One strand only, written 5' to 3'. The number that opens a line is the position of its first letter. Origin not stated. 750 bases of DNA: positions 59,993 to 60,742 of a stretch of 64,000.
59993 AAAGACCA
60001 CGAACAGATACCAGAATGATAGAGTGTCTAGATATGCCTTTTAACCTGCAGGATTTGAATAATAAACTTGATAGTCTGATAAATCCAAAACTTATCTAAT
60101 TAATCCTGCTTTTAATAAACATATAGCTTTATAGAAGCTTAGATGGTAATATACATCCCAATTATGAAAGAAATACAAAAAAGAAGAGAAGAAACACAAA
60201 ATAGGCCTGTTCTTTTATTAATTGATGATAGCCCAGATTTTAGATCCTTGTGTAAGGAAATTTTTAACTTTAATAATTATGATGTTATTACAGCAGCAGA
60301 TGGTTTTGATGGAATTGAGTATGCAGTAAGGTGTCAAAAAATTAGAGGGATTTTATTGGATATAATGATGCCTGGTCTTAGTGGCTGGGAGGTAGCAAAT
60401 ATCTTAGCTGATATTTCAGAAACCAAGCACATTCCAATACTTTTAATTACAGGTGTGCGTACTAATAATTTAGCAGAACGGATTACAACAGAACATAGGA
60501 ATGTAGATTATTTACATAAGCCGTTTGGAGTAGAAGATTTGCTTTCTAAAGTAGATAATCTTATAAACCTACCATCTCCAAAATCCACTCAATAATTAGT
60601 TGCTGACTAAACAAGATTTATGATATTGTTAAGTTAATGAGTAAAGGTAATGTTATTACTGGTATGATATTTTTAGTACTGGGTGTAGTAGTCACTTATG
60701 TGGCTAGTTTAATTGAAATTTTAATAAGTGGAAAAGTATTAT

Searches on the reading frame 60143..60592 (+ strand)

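Call 10: search_protein_families(library=pfam, proteins=[window:60143-60592:+], max_evalue=0.01)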
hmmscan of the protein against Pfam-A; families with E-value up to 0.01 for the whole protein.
window:60143-60592:+ (150 aa): 1 family
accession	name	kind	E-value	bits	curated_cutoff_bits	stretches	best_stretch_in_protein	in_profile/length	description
PF00072.30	Response_reg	-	7.8e-18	65.1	30.2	1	25-137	2-110/111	Response regulator receiver domain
